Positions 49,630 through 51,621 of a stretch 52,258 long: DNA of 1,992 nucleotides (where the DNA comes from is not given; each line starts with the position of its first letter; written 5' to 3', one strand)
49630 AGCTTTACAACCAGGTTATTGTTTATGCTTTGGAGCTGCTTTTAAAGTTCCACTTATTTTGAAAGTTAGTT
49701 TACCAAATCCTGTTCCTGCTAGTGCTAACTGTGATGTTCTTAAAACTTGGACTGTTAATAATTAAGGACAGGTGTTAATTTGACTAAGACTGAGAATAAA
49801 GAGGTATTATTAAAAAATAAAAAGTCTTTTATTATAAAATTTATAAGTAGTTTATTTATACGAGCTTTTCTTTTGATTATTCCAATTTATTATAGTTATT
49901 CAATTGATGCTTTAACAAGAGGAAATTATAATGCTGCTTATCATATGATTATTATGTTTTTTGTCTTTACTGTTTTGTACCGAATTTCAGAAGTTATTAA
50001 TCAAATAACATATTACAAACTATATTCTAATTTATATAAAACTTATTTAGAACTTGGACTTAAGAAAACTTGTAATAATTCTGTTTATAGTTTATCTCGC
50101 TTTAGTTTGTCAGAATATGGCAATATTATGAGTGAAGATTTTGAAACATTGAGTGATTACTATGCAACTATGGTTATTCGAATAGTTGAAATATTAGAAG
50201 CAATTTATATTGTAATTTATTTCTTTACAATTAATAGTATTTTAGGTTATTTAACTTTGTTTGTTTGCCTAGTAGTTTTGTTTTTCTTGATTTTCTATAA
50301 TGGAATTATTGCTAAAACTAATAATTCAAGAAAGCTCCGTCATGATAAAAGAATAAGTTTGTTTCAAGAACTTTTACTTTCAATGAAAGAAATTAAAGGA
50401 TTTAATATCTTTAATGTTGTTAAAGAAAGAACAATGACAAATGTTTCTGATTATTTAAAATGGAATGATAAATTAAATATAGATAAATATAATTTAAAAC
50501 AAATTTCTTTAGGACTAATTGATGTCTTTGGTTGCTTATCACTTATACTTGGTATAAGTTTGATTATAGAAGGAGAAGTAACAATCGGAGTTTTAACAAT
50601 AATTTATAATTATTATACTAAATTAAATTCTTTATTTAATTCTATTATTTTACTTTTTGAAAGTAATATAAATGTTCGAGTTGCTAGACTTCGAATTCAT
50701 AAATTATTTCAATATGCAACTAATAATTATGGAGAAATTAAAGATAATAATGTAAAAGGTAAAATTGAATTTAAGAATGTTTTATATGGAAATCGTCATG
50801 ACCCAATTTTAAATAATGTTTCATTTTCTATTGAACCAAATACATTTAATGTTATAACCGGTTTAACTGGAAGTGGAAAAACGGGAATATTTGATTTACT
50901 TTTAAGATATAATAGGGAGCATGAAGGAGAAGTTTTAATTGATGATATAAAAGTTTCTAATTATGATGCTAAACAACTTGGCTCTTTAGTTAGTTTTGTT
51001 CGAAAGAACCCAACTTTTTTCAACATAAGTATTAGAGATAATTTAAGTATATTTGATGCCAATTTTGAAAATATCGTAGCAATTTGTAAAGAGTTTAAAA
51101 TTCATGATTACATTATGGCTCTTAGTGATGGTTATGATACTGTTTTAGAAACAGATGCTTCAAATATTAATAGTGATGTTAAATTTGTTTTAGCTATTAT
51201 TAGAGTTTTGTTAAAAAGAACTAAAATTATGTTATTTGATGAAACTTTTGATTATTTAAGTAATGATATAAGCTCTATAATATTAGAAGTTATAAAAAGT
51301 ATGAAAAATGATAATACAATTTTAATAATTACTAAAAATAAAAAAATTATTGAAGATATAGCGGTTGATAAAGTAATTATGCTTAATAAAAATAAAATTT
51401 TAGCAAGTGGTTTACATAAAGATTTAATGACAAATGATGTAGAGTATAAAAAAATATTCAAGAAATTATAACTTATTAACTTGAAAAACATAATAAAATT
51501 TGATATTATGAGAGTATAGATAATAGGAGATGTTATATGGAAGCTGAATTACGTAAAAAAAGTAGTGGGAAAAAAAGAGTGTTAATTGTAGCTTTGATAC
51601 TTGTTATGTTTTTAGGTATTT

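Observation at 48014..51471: Uncharacterised two-gene module behind ftsY-ylxM: HerA/DUF87-type ATPase plus ABC-exporter-like membrane protein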

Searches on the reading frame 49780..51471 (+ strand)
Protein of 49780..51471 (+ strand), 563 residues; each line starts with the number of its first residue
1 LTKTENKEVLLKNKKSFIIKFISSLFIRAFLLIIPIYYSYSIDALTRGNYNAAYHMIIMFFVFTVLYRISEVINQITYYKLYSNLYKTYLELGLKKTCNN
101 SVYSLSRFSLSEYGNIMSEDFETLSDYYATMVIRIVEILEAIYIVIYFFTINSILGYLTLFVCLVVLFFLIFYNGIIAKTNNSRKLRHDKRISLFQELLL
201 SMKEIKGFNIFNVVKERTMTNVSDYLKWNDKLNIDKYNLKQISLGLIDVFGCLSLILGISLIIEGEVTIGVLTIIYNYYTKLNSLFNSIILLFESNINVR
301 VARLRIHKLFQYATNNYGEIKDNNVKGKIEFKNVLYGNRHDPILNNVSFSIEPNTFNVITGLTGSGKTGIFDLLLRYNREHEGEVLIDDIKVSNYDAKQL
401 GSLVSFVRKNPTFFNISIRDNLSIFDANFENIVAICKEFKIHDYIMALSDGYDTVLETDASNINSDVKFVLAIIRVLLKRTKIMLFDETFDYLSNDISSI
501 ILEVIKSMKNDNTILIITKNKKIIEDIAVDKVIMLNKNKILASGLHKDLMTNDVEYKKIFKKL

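Call 3: search_protein_families(library=pfam, proteins=[window:49780-51471:+], max_evalue=0.01)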
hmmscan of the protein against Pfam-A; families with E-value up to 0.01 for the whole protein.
window:49780-51471:+ (563 aa): 3 families
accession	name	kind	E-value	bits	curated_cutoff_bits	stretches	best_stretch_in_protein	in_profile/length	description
PF00005.33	ABC_tran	-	5.9e-14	53.3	25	1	344-490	1-136/137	ABC transporter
PF00664.28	ABC_membrane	-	9.8e-11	42.3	28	1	18-279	2-267/274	ABC transporter transmembrane region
PF13748.11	ABC_membrane_3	-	0.00029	20.8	27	1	7-182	2-171/237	ABC transporter transmembrane region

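Call 4: search_protein_families(library=ncbifam, proteins=[window:49780-51471:+], max_evalue=0.01)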
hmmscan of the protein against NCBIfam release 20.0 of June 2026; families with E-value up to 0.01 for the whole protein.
window:49780-51471:+ (563 aa): 136 families (the best 25 are shown)
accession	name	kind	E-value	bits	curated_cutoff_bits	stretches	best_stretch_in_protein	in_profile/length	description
TIGR01846.1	type_I_sec_HlyB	subfamily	9.5e-45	153.1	725.55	1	9-562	133-691/694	type I secretion system permease/ATPase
TIGR00958.1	3a01208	subfamily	2e-43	148.7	874.6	1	11-558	156-709/711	antigen peptide transporter 2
TIGR03375.1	type_I_sec_LssB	subfamily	6.2e-43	147.1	693.1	1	119-551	252-690/696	type I secretion system permease/ATPase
TIGR03796.1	NHLM_micro_ABC1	equivalog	4.5e-41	140.9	853.3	1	121-559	264-708/710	NHLP family bacteriocin export ABC transporter peptidase/permease/ATPase subunit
NF045998.1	cleave_ABC_plasm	equivalog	7.9e-41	140.1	500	1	3-525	141-665/673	Mbov_0121 family peptidase domain-containing ABC transporter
TIGR01842.1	type_I_sec_PrtD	subfamily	1.5e-40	139.3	510.15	1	11-550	2-541/544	type I secretion system permease/ATPase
NF008364.0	PRK11160.1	equivalog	1.7e-37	129.3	630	1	101-562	107-574/575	heme ABC transporter ATP-binding protein/permease CydC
NF008056.1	PRK10790.1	equivalog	1.8e-37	129.1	746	1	104-560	112-572/584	SmdB family multidrug efflux ABC transporter permease/ATP-binding protein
TIGR02204.1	MsbA_rel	hypoth_equivalog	6.7e-37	127.4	780.4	1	129-559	134-571/576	ABC transporter, permease/ATP-binding protein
TIGR02203.1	MsbA_lipidA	equivalog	4.6e-35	121.1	602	1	65-559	75-565/572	lipid A export permease/ATP-binding protein MsbA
NF010178.0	PRK13657.1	equivalog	5.1e-33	114.4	733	1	10-560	14-567/588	glucan ABC transporter ATP-binding protein/ permease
TIGR02857.1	CydD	equivalog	1.5e-32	113.2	435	1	328-534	321-528/529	thiol reductant ABC exporter subunit CydD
NF008379.0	PRK11174.1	equivalog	8.4e-32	110.6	684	2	324-561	345-582/588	heme ABC transporter permease/ATP-binding protein CydD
NF008381.0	PRK11176.1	equivalog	5.6e-31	107.6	867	1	198-561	210-577/582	lipid A ABC transporter ATP-binding protein/permease MsbA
TIGR02868.1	CydC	equivalog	7e-31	107.4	329.05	1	106-520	105-529/530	thiol reductant ABC exporter subunit CydC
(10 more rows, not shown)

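Call 5: search_protein_families(library=padloc, proteins=[window:49780-51471:+], max_evalue=0.01)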
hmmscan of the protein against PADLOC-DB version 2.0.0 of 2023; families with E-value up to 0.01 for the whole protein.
window:49780-51471:+ (563 aa): 3 families
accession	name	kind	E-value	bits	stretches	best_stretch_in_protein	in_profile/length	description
PDLC04135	mad3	-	1.4e-13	49.2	2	470-537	271-339/374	mads_3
PDLC04541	PDC-M25A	-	6e-06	23.6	0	347-440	14-106/380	-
PDLC04140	mad8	-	0.00027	18.6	1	337-540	7-248/314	mads_8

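Call 29: search_solved_structures(query=window:49783-51468:+, max_evalue=1e-20, show_alignments=1)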
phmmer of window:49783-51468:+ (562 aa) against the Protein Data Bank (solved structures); distinct sequences matched with E-value up to 1e-20: 147 (the best 60 are shown).
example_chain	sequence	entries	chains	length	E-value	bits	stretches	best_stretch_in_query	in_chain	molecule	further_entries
36cg_U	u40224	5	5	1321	3e-49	171.7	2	314-558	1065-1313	Bile salt export pump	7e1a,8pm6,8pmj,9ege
7dv5_U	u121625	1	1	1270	3e-49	171.7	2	314-558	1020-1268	Bile salt export pump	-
9n1y_A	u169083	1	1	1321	3e-49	171.7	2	314-558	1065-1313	Bile salt export pump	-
8pmd_A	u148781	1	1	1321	7.7e-49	170.3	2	251-551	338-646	Bile salt export pump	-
7qkr_A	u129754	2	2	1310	7.4e-47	163.8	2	295-550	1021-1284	Plasma membrane ATP-binding cassette transporter required for the export of a-factor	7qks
4f4c_A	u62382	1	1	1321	1.5e-46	162.8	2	319-552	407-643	Multidrug resistance protein pgp-1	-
7zk8_A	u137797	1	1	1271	3.8e-45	158.2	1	317-551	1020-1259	ATP-dependent translocase ABCB1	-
7zka_A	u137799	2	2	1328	4.4e-45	157.9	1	317-551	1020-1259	ATP-dependent translocase ABCB1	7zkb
7zk4_A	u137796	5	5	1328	5.3e-45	157.7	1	311-551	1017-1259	ATP-dependent translocase ABCB1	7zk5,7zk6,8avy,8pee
6ujw_A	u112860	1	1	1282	5.3e-45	157.7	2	149-556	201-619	ATP-dependent translocase ABCB1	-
9nfi_A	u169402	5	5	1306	5.9e-45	157.5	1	134-553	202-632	Permeability Glycoprotein (P-gp)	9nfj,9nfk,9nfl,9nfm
6fn1_A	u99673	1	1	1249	5.9e-45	157.5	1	149-556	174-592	Human-mouse chimeric ABCB1 (ABCBHM)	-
7zk9_A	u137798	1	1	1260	6.3e-45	157.4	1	317-550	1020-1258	ATP-dependent translocase ABCB1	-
6fn4_A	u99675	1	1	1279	6.5e-45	157.4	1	149-556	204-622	Apo form of Human-mouse chimeric ABCB1 (ABCB1HM) in complex with Antigen binding fragment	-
6ujp_A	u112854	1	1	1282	9e-45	156.9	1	311-551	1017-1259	ATP-dependent translocase ABCB1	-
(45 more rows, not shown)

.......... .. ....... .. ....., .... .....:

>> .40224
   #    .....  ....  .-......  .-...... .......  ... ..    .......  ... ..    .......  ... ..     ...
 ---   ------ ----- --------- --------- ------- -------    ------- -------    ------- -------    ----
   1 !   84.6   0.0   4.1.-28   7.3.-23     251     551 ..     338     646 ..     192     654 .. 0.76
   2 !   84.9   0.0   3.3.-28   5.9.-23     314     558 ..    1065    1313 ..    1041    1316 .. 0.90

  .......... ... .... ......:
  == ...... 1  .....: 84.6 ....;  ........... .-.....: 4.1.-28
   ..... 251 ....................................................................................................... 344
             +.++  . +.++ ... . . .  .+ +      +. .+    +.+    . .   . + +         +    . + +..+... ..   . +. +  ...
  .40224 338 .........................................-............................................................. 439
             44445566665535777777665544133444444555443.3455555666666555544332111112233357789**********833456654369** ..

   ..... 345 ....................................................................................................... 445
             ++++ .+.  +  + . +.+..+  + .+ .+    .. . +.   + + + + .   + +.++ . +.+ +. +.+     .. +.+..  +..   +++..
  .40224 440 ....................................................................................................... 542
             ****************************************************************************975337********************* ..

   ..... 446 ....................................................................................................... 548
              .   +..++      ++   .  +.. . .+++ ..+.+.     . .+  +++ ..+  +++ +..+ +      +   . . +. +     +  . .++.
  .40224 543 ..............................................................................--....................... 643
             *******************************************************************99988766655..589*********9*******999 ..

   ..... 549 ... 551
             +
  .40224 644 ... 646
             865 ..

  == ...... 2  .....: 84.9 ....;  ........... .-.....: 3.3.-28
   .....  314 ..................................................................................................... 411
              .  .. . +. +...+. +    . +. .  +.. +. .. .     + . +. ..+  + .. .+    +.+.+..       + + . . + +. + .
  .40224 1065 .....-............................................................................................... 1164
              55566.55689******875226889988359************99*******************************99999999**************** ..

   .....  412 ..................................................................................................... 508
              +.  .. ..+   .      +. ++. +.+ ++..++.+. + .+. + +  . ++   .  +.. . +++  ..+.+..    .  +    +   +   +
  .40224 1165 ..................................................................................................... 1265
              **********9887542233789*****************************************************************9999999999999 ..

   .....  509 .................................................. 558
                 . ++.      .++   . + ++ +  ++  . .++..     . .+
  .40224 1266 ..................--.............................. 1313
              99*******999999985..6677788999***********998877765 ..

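Call 53: find_homologous_proteins(query=window:49783-51468:+, max_evalue=1e-20)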
Query window:49783-51468:+ (562 aa): 626 proteins with E <= 1e-20 among 8000 candidates; the best 120 are listed.
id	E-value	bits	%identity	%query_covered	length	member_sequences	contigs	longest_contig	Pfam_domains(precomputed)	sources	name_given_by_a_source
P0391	0.0e+0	1188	100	100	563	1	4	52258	PF00005.34,PF00664.29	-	-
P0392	6.5e-279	944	78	100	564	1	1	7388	PF00005.34,PF00664.29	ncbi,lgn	-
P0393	2.1e-278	943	78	100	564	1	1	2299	PF00005.34,PF00664.29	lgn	-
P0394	1.4e-277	940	77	100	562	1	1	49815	PF00005.34,PF00664.29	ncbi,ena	-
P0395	2.4e-277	939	77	100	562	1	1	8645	PF00005.34,PF00664.29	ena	-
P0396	6.1e-277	938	77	100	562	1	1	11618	PF00005.34,PF00664.29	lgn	-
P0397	5.3e-275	931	78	100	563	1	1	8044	PF00005.34,PF00664.29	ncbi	-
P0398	1.2e-273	927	77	100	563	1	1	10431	PF00005.34,PF00664.29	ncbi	-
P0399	9.9e-273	924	77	100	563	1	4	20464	PF00005.34,PF00664.29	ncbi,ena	-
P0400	2.6e-272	923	76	100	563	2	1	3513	PF00005.34,PF00664.29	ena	-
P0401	6.7e-272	921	77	100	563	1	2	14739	PF00005.34,PF00664.29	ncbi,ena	-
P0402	2.3e-270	916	76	100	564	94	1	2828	PF00005.34,PF00664.29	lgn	-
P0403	1.3e-269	914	75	100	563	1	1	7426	PF00005.34,PF00664.29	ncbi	-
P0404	3.2e-269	912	75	100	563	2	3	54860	PF00005.34,PF00664.29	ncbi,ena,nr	ncbi:MAG: ABC transporter ATP-binding protein [Bacilli bacterium]|nr:ABC transporter ATP-binding pro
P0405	5.4e-269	912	75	100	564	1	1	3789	PF00005.34,PF00664.29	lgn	-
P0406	1.4e-268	910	75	100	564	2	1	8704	PF00005.34,PF00664.29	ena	-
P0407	2.2e-261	887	74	100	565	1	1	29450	PF00005.34,PF00664.29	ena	-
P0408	1.1e-259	881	73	100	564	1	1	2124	PF00005.34,PF00664.29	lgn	-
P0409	2.5e-259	880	73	100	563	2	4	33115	PF00005.34,PF00664.29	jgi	-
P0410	1.5e-258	877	73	100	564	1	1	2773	PF00005.34,PF00664.29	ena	-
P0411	4.1e-257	872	72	100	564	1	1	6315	PF00005.34,PF00664.29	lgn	-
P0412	1.0e-255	868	72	100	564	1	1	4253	PF00005.34,PF00664.29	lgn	-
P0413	4.0e-254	863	72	100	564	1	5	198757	PF00005.34,PF00664.29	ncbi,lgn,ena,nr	ncbi:MAG: ABC transporter ATP-binding protein [Bacilli bacterium]|nr:ABC transporter ATP-binding pro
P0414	4.7e-252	856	71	100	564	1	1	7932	PF00005.34,PF00664.29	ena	-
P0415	5.7e-252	855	72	100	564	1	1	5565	PF00005.34,PF00664.29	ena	-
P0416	1.1e-251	855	71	100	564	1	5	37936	PF00005.34,PF00664.29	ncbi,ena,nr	ncbi:MAG: ABC transporter ATP-binding protein [Bacilli bacterium]|nr:ABC transporter ATP-binding pro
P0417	1.3e-251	854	71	100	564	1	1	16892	PF00005.34,PF00664.29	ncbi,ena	-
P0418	2.9e-251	853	72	100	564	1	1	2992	PF00005.34,PF00664.29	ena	-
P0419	5.9e-251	852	71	100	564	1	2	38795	PF00005.34,PF00664.29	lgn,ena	-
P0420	1.0e-250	851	71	100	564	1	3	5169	PF00005.34,PF00664.29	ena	-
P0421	1.1e-250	851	71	100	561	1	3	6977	PF00005.34,PF00664.29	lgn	-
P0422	1.2e-250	851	71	100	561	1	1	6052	PF00005.34,PF00664.29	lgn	-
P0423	1.8e-250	851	71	100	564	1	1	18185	PF00005.34,PF00664.29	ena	-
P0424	2.4e-250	850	71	100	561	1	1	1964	PF00005.34,PF00664.29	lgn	-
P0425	3.3e-250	850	71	100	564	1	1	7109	PF00005.34,PF00664.29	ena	-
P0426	3.5e-250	850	71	100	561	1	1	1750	PF00005.34,PF00664.29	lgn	-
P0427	3.7e-250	850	71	100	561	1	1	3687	PF00005.34,PF00664.29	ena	-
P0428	4.4e-250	849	71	100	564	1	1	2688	PF00005.34,PF00664.29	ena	-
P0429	5.1e-250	849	70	100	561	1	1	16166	PF00005.34,PF00664.29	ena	-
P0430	5.4e-250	849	70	100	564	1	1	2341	PF00005.34,PF00664.29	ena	-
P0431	5.4e-250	849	71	100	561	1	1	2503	PF00005.34,PF00664.29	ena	-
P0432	6.1e-250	849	71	100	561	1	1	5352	PF00005.34,PF00664.29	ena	-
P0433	6.4e-250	849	71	100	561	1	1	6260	PF00005.34,PF00664.29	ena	-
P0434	6.4e-250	849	70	100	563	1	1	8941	PF00005.34,PF00664.29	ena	-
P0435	6.5e-250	849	71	100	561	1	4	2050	PF00005.34,PF00664.29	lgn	-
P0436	8.6e-250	848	71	100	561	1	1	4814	PF00005.34,PF00664.29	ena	-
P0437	9.8e-250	848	70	100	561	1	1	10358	PF00005.34,PF00664.29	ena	-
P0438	1.0e-249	848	70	100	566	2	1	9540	PF00005.34,PF00664.29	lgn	-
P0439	1.1e-249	848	71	100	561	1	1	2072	PF00005.34,PF00664.29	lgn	-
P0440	1.1e-249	848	70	100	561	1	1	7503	PF00005.34,PF00664.29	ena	-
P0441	1.2e-249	848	71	100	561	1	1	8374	PF00005.34,PF00664.29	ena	-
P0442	1.2e-249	848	70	100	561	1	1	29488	PF00005.34,PF00664.29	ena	-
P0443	1.3e-249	848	71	100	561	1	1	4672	PF00005.34,PF00664.29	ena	-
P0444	1.3e-249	848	70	100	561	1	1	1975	PF00005.34,PF00664.29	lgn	-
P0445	1.5e-249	848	71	100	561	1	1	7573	PF00005.34,PF00664.29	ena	-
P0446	1.6e-249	847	70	100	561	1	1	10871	PF00005.34,PF00664.29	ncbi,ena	-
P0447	1.6e-249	847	70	100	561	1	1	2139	PF00005.34,PF00664.29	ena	-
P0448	1.8e-249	847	70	100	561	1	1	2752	PF00005.34,PF00664.29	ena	-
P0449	1.9e-249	847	70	100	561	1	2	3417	PF00005.34,PF00664.29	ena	-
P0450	2.0e-249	847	70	100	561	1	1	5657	PF00005.34,PF00664.29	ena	-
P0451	2.1e-249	847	70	100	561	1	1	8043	PF00005.34,PF00664.29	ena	-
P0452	2.6e-249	847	71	100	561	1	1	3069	PF00005.34,PF00664.29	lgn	-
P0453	2.8e-249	847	71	100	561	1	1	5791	PF00005.34,PF00664.29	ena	-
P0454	3.0e-249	846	70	100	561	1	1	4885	PF00005.34,PF00664.29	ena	-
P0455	3.8e-249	846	70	100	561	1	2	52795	PF00005.34,PF00664.29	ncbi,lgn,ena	-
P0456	3.9e-249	846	70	100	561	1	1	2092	PF00005.34,PF00664.29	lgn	-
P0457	4.5e-249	846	70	100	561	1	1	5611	PF00005.34,PF00664.29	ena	-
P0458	4.8e-249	846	70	100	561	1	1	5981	PF00005.34,PF00664.29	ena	-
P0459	5.5e-249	846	70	100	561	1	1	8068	PF00005.34,PF00664.29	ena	-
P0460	6.3e-249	845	70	100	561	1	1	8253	PF00005.34,PF00664.29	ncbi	ncbi:MAG: ABC transporter transmembrane domain-containing protein [Bacilli bacterium]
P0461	6.6e-249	845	70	100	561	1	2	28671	PF00005.34,PF00664.29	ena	-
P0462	7.2e-249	845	70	100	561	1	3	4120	PF00005.34,PF00664.29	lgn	-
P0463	7.7e-249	845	70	100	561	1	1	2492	PF00005.34,PF00664.29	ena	-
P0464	8.2e-249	845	70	100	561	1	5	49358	PF00005.34,PF00664.29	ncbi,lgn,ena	-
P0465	8.3e-249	845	70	100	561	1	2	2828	PF00005.34,PF00664.29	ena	-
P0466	1.0e-248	845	70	100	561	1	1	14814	PF00005.34,PF00664.29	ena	-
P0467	1.1e-248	845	70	100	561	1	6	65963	PF00005.34,PF00664.29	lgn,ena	-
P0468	1.1e-248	845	70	100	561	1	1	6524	PF00005.34,PF00664.29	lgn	-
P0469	1.1e-248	845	70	100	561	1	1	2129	PF00005.34,PF00664.29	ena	-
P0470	1.3e-248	844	70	100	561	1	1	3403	PF00005.34,PF00664.29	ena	-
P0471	1.5e-248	844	70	100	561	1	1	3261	PF00005.34,PF00664.29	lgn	-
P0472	1.9e-248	844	70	100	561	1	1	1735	PF00005.34,PF00664.29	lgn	-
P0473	2.1e-248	844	70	100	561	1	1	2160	PF00005.34,PF00664.29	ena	-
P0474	2.2e-248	844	70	100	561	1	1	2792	PF00005.34,PF00664.29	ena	-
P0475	2.3e-248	844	70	100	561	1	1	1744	PF00005.34,PF00664.29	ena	-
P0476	2.5e-248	843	70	100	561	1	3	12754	PF00005.34,PF00664.29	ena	-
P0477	3.0e-248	843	70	100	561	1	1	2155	PF00005.34,PF00664.29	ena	-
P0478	3.4e-248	843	72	100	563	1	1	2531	PF00005.34,PF00664.29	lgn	-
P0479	5.8e-248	842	70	100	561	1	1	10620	PF00005.34,PF00664.29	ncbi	-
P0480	6.2e-248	842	70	100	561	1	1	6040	PF00005.34,PF00664.29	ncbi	-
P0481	8.2e-248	842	69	100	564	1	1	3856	PF00005.34,PF00664.29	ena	-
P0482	9.9e-248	841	70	100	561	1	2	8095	PF00005.34,PF00664.29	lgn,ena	-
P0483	1.1e-247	841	72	100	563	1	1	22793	PF00005.34,PF00664.29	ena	-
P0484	1.4e-247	841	70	100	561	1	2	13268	PF00005.34,PF00664.29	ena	-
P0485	1.5e-247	841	70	100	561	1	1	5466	PF00005.34,PF00664.29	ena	-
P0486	1.7e-247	841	70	100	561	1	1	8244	PF00005.34,PF00664.29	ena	-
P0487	1.8e-247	841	70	100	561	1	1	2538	PF00005.34,PF00664.29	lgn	-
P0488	2.1e-247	840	70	100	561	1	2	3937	PF00005.34,PF00664.29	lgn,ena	-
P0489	2.4e-247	840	70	100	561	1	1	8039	PF00005.34,PF00664.29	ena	-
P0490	2.4e-247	840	71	100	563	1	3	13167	PF00005.34,PF00664.29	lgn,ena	-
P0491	2.6e-247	840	70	100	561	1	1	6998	PF00005.34,PF00664.29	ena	-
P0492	2.7e-247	840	70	100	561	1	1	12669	PF00005.34,PF00664.29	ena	-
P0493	2.9e-247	840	72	100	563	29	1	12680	PF00005.34,PF00664.29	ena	-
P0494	3.6e-247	840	72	100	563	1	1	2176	PF00005.34,PF00664.29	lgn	-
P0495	3.9e-247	840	71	100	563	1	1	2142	PF00005.34,PF00664.29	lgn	-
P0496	4.3e-247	839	70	100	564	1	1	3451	PF00005.34,PF00664.29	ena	-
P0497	4.6e-247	839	71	100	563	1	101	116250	PF00005.34,PF00664.29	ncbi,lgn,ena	-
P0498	5.6e-247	839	70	100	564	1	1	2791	PF00005.34,PF00664.29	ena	-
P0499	7.2e-247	839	71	100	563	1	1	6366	PF00005.34,PF00664.29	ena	-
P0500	7.6e-247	839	71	100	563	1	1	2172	PF00005.34,PF00664.29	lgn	-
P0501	9.2e-247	838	71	100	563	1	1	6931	PF00005.34,PF00664.29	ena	-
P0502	1.1e-246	838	71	100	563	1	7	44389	PF00005.34,PF00664.29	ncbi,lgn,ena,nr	ncbi:MAG: ABC transporter transmembrane domain-containing protein [Erysipelotrichaceae bacterium]|nr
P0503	1.2e-246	838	71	100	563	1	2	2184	PF00005.34,PF00664.29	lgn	-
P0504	1.3e-246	838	71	100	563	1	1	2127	PF00005.34,PF00664.29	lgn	-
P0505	1.4e-246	838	71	100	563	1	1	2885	PF00005.34,PF00664.29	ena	-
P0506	1.6e-246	838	71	100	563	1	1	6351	PF00005.34,PF00664.29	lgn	-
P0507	1.7e-246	837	68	100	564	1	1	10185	PF00005.34,PF00664.29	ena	-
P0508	2.6e-246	837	71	100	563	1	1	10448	PF00005.34,PF00664.29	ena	-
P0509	3.5e-246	836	70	100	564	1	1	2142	PF00005.34,PF00664.29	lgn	-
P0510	3.6e-246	836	71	100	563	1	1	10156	PF00005.34,PF00664.29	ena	-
